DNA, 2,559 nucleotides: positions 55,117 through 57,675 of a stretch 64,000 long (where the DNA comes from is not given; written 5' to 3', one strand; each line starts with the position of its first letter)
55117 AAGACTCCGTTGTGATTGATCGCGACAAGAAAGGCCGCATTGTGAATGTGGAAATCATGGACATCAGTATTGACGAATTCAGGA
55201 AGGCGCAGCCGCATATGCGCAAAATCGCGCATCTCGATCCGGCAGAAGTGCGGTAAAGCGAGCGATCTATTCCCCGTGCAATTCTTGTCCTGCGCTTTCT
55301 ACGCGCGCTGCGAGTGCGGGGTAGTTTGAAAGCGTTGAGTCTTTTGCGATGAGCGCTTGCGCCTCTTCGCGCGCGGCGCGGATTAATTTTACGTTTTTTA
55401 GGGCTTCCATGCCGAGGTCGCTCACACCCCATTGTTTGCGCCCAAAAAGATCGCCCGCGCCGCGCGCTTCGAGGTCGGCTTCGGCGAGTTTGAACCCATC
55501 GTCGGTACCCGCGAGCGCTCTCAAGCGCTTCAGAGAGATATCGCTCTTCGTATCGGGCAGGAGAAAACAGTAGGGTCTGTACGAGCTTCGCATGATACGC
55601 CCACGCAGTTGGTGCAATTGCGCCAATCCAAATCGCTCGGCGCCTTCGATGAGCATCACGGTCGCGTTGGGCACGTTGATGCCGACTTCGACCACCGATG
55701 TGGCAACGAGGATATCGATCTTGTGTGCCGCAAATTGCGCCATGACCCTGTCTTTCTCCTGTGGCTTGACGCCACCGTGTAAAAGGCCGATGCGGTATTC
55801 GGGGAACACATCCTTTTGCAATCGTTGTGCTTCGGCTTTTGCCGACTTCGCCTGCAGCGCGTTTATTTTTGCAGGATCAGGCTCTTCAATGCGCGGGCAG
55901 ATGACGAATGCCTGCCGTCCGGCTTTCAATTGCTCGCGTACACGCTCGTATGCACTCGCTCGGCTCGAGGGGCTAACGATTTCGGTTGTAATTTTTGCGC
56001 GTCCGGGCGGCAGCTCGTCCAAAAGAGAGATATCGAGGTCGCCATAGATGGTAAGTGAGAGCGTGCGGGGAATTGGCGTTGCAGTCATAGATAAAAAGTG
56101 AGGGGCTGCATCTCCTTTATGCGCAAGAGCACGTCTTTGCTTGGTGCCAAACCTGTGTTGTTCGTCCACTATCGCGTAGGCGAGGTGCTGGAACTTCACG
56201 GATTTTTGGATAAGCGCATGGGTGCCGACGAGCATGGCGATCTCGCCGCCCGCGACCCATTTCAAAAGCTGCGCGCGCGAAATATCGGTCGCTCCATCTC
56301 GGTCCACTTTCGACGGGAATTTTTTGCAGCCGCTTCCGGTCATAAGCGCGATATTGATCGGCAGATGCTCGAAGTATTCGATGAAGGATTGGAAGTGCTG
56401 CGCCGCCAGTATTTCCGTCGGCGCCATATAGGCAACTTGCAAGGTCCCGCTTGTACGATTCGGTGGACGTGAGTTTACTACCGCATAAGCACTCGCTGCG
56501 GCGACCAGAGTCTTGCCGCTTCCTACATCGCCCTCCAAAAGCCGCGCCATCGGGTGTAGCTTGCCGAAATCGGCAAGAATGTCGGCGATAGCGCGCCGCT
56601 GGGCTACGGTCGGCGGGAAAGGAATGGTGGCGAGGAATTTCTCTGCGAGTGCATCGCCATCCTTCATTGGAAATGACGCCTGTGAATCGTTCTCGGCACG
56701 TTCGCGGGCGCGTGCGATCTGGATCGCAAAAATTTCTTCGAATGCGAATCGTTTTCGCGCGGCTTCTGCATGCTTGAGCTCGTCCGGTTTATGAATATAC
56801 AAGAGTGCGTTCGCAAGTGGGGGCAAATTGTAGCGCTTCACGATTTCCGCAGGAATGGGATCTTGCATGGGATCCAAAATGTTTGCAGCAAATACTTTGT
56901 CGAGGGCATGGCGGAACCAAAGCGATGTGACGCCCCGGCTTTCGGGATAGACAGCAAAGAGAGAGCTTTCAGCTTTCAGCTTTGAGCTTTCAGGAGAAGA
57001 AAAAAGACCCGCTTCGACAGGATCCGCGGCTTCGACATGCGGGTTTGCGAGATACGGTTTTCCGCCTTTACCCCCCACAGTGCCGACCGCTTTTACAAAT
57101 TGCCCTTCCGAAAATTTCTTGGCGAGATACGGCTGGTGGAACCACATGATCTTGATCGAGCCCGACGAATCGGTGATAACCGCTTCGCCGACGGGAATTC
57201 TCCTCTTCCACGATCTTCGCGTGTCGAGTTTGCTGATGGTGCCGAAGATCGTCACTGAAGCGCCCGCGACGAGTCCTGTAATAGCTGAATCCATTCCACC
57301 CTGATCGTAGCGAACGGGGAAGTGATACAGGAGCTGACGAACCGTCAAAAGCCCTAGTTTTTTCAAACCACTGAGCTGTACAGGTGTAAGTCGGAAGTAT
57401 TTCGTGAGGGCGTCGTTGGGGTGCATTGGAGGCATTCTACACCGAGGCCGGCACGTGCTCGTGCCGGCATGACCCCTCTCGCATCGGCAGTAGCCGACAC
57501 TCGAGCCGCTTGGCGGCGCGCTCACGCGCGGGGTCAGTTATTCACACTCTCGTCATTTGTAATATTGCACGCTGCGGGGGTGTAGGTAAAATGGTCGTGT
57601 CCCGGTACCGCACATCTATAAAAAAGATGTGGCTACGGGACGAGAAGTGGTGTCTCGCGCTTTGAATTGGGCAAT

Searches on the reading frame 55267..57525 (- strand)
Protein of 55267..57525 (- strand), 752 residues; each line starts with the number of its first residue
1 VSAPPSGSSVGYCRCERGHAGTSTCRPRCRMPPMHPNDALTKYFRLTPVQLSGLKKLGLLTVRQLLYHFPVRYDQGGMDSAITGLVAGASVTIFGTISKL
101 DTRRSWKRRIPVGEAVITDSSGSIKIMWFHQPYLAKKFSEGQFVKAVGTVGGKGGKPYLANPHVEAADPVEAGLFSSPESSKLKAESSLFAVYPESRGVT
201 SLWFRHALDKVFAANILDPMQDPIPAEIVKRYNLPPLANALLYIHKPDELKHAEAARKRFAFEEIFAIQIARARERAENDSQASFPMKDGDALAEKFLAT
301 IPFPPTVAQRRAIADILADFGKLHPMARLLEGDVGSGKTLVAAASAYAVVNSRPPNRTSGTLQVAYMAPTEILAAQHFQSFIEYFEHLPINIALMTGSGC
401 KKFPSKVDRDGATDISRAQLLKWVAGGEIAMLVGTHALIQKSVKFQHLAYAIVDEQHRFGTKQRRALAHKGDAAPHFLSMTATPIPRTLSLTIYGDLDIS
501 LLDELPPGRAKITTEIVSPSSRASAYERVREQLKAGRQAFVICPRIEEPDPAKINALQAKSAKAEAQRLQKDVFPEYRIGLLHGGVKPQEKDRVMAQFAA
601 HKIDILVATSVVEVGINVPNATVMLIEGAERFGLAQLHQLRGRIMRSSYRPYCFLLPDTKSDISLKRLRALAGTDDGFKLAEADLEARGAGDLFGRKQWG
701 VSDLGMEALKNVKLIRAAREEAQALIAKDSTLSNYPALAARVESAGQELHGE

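Call 22: search_protein_families(library=pfam, proteins=[window:55267-57525:-], max_evalue=0.01)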
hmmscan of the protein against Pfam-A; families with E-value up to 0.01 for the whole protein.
window:55267-57525:- (752 aa): 7 families
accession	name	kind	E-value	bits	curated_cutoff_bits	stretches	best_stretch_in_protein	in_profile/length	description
PF00270.35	DEAD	-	8e-20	71.7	26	1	308-488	3-163/167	DEAD/DEAH box helicase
PF00271.37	Helicase_C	-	5.4e-17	62.5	23.5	1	530-647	7-109/110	Helicase conserved C-terminal domain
PF17191.10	RecG_wedge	-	6.5e-11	42.5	23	1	54-167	16-128/162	RecG wedge domain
PF19833.4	RecG_dom3_C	-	2.5e-09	37.5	26.8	1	674-733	1-62/87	ATP-dependent DNA helicase RecG, domain 3, C-terminal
PF04851.21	ResIII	-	5.1e-09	36.7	22.5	1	308-484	7-162/164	Type III restriction enzyme, res subunit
PF01336.31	tRNA_anti-codon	-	1.7e-06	28.3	27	1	91-160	1-68/75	OB-fold nucleic acid binding domain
PF22590.2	Cas3-like_C_2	-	0.002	18.8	27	1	562-647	15-104/106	CRISPR-associated nuclease/helicase Cas3, C-terminal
